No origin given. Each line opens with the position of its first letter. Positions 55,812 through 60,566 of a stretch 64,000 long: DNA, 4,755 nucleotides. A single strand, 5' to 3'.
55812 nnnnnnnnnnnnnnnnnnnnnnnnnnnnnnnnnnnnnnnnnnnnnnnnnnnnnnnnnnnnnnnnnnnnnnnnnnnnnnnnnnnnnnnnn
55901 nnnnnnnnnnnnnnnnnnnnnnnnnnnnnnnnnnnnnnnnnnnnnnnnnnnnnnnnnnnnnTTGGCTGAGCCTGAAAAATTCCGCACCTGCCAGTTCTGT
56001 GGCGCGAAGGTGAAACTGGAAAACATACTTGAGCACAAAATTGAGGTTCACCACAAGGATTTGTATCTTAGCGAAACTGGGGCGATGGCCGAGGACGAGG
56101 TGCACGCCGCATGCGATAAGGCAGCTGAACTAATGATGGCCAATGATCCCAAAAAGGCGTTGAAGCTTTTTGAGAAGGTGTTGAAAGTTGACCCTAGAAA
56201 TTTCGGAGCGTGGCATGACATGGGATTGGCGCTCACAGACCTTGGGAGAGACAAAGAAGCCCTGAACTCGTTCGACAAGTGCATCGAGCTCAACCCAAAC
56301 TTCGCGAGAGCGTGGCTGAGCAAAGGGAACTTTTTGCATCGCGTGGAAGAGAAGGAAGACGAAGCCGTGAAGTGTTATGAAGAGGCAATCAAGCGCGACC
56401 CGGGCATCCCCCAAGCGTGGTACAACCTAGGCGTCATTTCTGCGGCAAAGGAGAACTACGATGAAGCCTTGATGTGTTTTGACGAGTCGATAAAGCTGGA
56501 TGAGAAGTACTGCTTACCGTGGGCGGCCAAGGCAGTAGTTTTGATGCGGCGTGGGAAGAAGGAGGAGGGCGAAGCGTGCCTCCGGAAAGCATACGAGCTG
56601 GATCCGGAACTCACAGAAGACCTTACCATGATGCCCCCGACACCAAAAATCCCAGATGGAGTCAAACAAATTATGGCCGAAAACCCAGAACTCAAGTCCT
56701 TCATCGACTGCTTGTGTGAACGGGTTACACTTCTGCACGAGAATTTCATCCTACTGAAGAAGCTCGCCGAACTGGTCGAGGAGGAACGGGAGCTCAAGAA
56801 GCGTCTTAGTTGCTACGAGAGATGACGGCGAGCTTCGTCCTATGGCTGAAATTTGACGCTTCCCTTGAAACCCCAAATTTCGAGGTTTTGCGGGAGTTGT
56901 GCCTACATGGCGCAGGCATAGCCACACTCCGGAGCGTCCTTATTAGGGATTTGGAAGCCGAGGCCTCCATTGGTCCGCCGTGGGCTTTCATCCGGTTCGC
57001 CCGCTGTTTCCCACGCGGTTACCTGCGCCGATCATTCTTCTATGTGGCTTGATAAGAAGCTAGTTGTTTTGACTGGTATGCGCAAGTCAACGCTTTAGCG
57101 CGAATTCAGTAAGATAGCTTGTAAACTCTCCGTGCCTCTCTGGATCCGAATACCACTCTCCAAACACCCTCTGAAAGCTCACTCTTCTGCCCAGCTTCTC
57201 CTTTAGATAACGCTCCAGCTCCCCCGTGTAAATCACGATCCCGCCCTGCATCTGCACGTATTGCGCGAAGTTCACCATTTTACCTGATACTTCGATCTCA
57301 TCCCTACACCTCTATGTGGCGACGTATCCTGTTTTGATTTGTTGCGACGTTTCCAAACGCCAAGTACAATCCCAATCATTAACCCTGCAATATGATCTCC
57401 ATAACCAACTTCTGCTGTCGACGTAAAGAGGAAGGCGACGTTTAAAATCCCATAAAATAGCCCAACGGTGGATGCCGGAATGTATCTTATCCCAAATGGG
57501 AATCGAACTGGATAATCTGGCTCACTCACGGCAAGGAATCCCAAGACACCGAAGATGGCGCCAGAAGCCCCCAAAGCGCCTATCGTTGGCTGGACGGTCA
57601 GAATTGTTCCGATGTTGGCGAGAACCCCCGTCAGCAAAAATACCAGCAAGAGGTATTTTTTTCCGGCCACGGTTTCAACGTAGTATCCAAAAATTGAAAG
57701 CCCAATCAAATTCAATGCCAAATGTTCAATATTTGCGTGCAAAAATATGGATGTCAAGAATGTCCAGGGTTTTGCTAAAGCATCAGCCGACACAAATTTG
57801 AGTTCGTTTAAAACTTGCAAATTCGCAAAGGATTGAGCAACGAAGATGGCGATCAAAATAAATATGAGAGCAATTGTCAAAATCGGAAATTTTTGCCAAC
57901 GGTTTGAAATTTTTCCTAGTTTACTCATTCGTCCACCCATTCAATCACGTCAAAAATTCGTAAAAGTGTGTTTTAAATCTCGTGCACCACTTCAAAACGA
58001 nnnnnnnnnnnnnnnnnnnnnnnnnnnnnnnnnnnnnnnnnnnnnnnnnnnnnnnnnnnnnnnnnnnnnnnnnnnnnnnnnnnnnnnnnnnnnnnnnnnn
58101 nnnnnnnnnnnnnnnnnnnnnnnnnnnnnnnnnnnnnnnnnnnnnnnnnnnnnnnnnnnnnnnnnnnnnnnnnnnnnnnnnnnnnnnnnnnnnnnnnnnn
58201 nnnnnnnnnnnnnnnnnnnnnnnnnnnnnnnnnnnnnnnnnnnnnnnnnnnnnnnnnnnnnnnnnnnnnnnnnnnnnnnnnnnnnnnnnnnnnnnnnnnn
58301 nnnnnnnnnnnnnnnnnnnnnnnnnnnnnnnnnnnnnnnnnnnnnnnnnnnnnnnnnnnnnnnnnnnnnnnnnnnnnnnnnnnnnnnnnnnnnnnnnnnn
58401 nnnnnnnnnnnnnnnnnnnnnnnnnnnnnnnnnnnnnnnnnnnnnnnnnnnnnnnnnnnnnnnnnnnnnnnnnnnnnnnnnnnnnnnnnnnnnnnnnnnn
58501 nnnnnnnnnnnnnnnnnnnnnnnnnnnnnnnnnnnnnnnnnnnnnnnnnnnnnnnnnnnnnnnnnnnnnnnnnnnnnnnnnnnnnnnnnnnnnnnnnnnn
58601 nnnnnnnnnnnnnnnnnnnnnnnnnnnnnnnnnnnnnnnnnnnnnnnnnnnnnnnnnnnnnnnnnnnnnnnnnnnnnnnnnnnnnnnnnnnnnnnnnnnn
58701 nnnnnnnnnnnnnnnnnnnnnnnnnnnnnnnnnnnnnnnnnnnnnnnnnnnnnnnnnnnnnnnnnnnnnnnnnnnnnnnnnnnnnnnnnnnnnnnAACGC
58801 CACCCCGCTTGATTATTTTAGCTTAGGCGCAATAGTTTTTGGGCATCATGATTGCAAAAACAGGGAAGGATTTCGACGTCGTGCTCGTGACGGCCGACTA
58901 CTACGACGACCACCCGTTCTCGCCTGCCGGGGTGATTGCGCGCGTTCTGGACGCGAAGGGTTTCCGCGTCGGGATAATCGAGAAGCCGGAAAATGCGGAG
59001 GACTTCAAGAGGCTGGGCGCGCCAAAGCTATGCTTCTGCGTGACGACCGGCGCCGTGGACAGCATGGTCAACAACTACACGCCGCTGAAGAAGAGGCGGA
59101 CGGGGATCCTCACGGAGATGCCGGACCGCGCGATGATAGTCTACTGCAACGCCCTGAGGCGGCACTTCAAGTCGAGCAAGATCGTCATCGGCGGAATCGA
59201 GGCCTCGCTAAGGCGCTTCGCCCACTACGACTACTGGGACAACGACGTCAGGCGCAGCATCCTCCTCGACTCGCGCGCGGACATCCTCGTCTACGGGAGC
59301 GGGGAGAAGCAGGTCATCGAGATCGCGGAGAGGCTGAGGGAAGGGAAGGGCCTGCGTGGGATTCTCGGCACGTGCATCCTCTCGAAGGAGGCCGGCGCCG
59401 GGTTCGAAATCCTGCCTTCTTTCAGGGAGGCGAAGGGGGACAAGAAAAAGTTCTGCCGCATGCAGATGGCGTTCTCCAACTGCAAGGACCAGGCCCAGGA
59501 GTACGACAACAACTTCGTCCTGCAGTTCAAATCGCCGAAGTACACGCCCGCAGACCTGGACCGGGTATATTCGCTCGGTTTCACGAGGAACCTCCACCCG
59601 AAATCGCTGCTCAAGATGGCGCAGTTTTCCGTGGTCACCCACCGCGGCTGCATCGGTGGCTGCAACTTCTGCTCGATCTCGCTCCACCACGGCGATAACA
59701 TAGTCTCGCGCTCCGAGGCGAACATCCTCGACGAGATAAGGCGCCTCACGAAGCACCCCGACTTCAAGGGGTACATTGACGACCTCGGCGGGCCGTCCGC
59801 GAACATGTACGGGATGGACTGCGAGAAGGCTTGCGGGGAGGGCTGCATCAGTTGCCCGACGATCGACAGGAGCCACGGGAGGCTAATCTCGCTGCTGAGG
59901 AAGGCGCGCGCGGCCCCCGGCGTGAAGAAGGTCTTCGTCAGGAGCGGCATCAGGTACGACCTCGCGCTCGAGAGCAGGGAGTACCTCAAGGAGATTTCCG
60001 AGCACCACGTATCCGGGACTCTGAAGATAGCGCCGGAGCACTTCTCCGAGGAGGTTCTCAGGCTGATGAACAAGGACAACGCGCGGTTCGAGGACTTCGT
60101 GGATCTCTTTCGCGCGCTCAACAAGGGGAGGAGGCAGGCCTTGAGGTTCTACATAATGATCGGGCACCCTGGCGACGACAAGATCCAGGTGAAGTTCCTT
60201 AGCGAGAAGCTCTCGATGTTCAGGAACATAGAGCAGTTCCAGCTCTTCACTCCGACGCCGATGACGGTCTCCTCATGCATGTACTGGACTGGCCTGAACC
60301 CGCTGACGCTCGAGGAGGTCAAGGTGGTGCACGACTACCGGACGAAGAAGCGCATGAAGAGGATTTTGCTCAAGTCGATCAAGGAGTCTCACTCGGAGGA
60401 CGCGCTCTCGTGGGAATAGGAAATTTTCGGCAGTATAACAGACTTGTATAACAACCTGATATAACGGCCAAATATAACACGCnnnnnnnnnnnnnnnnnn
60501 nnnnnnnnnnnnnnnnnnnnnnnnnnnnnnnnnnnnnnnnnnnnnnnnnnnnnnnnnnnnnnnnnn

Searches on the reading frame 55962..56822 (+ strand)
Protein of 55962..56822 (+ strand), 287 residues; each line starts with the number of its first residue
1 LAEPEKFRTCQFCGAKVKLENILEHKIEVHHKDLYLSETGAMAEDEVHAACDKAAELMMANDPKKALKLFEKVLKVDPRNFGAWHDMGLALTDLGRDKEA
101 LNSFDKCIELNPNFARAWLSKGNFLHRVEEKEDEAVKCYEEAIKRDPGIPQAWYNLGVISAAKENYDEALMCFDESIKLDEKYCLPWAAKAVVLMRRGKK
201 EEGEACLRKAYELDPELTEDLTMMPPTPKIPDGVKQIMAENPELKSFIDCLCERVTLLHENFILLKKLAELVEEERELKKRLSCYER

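Call 47: search_protein_families(library=pfam, proteins=[window:55962-56822:+], max_evalue=0.0001)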
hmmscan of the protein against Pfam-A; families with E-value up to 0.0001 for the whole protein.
window:55962-56822:+ (287 aa): 18 families
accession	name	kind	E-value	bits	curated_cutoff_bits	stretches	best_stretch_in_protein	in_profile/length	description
PF00515.34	TPR_1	-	1.2e-31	107.7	27.8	2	151-183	2-34/34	Tetratricopeptide repeat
PF07719.23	TPR_2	-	3.5e-31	105.1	27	2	83-113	3-33/34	Tetratricopeptide repeat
PF13181.12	TPR_8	-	3.9e-27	92.5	25.7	2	83-113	3-33/34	Tetratricopeptide repeat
PF13431.12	TPR_17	-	1.7e-24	84.4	24.4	1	138-170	1-33/34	Tetratricopeptide repeat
PF13414.12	TPR_11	-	1.2e-21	76.5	26.8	2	88-126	1-39/42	TPR repeat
PF13428.12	TPR_14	-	4.6e-20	70.5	23.5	0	82-122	2-42/44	Tetratricopeptide repeat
PF13432.12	TPR_16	-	2e-17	63.7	32.7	1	133-172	14-53/65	Tetratricopeptide repeat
PF13424.12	TPR_12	-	3.3e-14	53.3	30.1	0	151-183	4-36/77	Tetratricopeptide repeat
PF14559.12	TPR_19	-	2.5e-13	50.6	25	1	57-118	1-62/68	Tetratricopeptide repeat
PF13371.12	TPR_9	-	3.9e-12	46.4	35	1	60-113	8-61/73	Tetratricopeptide repeat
PF01239.28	PPTA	-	1.1e-11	44.1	29.5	0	64-85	2-23/32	Protein prenyltransferase alpha subunit repeat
PF13176.12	TPR_7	-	1.4e-11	44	27.9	0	83-112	1-30/36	Tetratricopeptide repeat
PF13174.12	TPR_6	-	3.9e-10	40.1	26.3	0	87-113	6-32/33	Tetratricopeptide repeat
PF23914.1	TPR_CcmH_CycH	-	2.1e-09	37.9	42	1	74-175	43-146/158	Cytochrome c-type biogenesis protein H TPR domain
PF13374.12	TPR_10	-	6.7e-08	32.7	27.5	0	85-110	6-31/42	Tetratricopeptide repeat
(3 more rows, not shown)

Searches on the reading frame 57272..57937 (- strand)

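Call 47: search_protein_families(library=pfam, proteins=[window:57272-57937:-], max_evalue=0.0001)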
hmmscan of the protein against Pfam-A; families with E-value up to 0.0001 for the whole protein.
window:57272-57937:- (221 aa): 2 families
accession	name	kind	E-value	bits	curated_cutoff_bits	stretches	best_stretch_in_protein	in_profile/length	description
PF01694.28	Rhomboid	-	3.5e-25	89.3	22.6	1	56-195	3-139/143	Rhomboid domain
PF08551.15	DUF1751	-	4.4e-06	27.6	22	1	55-114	6-65/99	Eukaryotic integral membrane protein (DUF1751)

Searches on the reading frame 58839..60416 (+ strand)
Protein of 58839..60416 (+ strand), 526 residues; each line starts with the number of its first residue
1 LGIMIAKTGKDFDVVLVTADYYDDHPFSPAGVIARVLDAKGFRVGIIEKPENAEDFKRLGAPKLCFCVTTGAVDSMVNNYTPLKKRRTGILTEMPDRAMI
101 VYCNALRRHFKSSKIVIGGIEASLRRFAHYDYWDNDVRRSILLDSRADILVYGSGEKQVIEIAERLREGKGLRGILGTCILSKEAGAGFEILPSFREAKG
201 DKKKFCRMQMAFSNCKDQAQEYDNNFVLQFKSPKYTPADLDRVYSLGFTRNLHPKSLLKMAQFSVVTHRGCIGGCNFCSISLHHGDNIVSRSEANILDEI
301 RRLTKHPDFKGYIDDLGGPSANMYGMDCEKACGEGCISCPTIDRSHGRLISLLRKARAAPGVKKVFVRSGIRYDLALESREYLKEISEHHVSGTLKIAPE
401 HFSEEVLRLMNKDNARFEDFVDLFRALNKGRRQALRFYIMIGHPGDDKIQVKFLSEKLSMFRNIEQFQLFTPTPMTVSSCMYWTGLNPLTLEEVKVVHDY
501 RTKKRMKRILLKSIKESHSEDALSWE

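Call 47: search_protein_families(library=pfam, proteins=[window:58839-60416:+], max_evalue=0.0001)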
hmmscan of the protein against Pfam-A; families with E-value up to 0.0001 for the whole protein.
window:58839-60416:+ (526 aa): 3 families
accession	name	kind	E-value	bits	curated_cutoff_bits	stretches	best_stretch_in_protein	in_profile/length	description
PF08497.15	Radical_SAM_N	-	7.8e-78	262.2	25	1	9-256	14-287/301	Radical SAM N-terminal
PF04055.27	Radical_SAM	-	1.1e-11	45.6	29.5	1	266-448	2-156/166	Radical SAM superfamily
PF11842.13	DUF3362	-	1.2e-09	39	27.6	1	465-512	1-52/151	Domain of unknown function (DUF3362)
